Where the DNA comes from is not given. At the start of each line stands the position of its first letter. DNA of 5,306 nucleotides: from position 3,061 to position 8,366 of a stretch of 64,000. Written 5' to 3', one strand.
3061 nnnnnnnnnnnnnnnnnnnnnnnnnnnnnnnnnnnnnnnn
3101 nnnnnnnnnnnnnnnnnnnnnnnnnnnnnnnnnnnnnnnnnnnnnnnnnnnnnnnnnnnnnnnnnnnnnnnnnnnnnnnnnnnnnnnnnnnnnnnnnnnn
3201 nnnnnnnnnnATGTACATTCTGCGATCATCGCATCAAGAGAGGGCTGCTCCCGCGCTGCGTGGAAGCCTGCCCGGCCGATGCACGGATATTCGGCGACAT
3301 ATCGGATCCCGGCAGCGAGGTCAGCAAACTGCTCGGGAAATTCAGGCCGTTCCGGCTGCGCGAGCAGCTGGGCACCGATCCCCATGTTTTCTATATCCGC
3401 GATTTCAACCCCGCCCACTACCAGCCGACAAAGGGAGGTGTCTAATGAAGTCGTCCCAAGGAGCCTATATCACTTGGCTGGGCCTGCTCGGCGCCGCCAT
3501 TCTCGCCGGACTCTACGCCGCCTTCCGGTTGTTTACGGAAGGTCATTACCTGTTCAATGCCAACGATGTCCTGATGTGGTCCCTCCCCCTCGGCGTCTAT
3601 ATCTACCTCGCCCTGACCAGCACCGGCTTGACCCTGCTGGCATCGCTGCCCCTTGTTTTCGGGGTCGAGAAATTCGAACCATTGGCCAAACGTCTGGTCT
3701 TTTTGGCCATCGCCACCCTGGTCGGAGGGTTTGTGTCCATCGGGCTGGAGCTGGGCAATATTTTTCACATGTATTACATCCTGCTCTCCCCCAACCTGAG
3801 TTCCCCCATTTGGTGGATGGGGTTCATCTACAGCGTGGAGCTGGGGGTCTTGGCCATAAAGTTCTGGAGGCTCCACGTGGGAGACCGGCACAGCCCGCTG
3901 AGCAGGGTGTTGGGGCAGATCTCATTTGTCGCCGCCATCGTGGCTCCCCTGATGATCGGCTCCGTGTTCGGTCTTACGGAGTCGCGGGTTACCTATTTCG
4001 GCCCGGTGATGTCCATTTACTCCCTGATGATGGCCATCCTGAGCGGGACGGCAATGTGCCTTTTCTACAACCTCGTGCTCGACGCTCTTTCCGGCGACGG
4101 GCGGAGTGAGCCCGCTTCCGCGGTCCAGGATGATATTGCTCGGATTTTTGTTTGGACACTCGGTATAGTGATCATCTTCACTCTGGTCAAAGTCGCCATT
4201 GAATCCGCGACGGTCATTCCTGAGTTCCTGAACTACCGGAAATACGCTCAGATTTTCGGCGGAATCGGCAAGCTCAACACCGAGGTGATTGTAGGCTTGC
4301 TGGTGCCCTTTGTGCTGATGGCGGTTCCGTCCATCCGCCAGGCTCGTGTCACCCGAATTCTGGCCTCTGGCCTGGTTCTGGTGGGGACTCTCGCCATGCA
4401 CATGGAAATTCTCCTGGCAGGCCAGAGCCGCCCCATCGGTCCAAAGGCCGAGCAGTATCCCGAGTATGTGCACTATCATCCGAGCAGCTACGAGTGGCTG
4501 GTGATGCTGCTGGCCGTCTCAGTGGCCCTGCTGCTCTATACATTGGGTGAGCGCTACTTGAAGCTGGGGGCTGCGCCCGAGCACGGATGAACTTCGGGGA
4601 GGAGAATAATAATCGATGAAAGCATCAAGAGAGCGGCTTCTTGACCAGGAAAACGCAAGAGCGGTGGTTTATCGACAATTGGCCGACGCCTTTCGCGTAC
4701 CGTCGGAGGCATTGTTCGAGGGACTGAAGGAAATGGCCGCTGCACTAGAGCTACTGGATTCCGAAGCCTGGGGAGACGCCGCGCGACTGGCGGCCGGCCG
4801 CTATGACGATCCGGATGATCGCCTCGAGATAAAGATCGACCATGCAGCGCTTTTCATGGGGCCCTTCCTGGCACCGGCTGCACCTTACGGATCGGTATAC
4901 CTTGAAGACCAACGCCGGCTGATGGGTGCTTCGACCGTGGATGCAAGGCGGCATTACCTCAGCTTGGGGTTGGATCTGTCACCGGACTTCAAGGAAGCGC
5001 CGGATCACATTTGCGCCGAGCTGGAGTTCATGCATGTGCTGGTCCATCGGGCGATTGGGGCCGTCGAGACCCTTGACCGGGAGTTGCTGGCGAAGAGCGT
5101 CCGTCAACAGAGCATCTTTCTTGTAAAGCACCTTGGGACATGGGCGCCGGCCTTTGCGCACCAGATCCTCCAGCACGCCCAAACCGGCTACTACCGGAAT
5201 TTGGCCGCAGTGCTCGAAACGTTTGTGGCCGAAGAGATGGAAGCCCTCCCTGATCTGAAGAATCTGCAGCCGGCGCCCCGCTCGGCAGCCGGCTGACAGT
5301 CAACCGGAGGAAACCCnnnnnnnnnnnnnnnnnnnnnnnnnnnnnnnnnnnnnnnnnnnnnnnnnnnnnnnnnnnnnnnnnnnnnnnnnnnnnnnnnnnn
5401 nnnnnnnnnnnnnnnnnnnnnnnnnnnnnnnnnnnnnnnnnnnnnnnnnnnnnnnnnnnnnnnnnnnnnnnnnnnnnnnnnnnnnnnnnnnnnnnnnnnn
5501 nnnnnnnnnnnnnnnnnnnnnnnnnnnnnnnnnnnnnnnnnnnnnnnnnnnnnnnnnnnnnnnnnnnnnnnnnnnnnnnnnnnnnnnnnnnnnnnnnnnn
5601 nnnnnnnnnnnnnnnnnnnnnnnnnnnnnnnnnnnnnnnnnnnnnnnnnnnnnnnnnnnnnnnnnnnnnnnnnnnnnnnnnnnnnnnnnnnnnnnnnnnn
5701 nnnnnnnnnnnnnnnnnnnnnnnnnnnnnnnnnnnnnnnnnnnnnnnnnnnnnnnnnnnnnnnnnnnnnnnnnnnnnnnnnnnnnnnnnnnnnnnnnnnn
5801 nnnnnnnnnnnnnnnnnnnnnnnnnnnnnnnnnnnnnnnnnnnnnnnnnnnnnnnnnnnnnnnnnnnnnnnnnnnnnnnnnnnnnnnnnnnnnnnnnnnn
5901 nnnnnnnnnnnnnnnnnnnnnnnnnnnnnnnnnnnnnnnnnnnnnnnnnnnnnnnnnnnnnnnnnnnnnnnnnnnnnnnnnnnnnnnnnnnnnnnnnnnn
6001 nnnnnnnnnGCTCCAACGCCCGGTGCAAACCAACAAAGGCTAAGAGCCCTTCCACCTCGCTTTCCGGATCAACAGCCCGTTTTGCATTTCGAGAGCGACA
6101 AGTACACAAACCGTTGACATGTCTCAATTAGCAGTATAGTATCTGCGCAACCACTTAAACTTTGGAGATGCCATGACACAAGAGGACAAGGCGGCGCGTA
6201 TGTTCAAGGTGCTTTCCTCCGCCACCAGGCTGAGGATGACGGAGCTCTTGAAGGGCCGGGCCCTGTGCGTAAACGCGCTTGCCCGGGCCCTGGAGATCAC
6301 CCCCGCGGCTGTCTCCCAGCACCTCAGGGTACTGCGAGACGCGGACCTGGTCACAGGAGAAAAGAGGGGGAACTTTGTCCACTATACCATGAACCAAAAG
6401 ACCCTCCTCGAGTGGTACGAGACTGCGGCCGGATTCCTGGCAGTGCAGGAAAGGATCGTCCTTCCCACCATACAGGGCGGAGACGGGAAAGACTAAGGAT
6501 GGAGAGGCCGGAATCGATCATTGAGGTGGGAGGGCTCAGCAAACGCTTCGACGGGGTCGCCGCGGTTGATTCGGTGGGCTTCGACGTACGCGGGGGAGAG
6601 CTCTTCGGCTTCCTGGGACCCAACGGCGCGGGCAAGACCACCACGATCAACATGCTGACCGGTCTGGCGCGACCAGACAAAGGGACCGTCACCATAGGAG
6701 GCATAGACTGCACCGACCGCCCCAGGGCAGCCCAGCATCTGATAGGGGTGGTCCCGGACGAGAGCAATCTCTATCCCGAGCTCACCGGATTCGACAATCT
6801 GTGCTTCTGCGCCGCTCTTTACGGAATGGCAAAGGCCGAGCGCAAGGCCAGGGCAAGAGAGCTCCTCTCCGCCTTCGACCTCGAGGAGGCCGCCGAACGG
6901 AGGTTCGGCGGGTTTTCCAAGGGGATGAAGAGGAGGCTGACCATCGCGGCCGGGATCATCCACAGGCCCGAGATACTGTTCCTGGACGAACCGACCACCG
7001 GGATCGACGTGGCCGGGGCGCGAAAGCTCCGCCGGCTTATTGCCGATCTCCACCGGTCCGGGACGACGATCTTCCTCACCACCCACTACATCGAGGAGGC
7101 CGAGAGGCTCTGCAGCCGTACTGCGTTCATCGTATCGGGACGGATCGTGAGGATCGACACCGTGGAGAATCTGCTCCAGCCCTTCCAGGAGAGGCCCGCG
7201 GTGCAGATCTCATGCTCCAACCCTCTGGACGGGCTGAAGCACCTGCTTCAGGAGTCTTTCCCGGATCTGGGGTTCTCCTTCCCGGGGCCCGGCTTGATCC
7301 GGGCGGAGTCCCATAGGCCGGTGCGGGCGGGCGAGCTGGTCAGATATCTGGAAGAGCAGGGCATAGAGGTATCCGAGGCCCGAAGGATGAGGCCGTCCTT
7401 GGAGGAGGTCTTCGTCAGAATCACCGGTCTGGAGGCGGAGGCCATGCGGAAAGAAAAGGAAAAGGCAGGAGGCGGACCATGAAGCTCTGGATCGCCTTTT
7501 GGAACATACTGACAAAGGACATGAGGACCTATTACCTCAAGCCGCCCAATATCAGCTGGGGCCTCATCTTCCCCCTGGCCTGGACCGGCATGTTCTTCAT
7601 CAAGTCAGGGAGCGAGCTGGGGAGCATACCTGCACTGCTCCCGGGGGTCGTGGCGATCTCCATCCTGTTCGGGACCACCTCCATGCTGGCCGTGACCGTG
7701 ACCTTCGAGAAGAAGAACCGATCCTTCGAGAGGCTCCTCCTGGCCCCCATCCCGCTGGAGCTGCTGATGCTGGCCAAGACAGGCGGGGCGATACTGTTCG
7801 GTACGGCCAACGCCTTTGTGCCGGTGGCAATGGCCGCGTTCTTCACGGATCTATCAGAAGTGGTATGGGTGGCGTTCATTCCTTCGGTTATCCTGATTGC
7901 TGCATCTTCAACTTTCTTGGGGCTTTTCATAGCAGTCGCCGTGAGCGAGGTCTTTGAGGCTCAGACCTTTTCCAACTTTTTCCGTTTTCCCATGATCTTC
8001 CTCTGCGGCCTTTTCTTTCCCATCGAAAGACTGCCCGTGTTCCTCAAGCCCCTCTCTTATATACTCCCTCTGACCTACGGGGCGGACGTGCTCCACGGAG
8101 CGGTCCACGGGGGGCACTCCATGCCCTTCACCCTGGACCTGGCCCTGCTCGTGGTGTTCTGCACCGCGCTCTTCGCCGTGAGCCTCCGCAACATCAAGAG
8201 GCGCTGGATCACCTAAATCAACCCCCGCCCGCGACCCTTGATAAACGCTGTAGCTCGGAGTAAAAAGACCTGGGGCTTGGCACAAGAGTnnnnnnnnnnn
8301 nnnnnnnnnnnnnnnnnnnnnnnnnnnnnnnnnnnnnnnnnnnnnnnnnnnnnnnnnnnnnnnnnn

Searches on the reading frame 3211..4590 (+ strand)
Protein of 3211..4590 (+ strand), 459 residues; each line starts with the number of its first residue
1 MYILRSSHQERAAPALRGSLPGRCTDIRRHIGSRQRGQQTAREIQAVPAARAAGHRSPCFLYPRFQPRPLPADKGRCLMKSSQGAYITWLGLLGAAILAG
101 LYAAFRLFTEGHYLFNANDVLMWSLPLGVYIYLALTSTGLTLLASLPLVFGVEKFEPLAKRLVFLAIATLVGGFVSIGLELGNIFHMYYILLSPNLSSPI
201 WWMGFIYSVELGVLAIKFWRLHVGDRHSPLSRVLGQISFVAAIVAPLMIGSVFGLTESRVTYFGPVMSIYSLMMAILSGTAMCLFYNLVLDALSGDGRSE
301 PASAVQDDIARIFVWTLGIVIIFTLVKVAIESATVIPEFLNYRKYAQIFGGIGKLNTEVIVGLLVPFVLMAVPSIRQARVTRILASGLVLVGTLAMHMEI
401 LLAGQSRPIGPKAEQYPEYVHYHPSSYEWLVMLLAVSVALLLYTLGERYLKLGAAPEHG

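Call 19: search_protein_families(library=pfam, proteins=[window:3211-4590:+], max_evalue=0.0001)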
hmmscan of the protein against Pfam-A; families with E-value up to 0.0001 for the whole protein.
window:3211-4590:+ (459 aa): 1 family
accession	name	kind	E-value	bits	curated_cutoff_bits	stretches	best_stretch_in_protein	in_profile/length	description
PF03916.19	NrfD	-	4.7e-17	63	25.8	1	118-406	6-310/313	Polysulphide reductase, NrfD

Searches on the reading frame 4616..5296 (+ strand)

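Call 23: search_protein_families(library=pfam, proteins=[window:4616-5296:+], max_evalue=0.0001)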
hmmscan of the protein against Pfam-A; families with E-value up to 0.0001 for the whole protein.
window:4616-5296:+ (226 aa): 1 family
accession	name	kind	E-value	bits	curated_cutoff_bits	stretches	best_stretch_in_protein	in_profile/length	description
PF02613.20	Nitrate_red_del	-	6.3e-30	104.4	22.2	1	50-181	18-135/136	Nitrate reductase delta subunit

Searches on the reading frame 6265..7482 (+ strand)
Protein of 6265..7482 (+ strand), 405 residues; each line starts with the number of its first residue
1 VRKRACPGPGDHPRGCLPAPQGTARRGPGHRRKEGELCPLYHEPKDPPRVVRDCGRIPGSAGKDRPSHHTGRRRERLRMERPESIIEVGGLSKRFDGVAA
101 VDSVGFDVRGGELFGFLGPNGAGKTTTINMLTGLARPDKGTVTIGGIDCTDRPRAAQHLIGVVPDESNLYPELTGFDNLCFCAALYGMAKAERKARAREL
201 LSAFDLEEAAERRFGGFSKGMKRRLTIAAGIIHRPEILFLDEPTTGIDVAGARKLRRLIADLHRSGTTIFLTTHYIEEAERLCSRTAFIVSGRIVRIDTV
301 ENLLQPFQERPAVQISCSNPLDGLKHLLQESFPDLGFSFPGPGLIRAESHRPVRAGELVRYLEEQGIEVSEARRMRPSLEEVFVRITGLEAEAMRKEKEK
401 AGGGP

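Call 19: search_protein_families(library=pfam, proteins=[window:6265-7482:+], max_evalue=0.0001)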
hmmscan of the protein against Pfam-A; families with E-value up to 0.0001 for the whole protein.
window:6265-7482:+ (405 aa): 2 families
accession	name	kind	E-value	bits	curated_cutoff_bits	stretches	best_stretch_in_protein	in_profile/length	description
PF00005.33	ABC_tran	-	5.1e-31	108.5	25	1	102-245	2-137/137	ABC transporter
PF13304.12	AAA_21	-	2e-13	51.5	27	1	204-274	225-298/304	AAA domain, putative AbiEii toxin, Type IV TA system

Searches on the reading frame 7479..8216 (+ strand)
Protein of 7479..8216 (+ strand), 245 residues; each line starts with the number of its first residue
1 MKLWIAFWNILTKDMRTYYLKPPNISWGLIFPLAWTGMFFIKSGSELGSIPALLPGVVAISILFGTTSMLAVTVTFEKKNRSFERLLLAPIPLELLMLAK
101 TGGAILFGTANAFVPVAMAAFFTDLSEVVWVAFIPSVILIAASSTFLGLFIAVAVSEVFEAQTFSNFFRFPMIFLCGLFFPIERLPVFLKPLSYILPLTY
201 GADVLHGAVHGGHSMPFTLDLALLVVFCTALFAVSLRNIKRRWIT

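Call 23: search_protein_families(library=pfam, proteins=[window:7479-8216:+], max_evalue=0.0001)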
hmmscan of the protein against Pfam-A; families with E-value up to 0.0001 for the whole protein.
window:7479-8216:+ (245 aa): 3 families
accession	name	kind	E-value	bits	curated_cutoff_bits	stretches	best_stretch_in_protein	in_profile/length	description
PF01061.29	ABC2_membrane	-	4.7e-25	88.8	26.9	1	7-206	3-207/211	ABC-2 type transporter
PF12698.13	ABC2_membrane_3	-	1.2e-17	64.5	31.6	1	46-236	157-346/347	ABC-2 family transporter protein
PF03379.19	CcmB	-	8.3e-07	29.1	24.9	1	7-153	1-148/215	CcmB protein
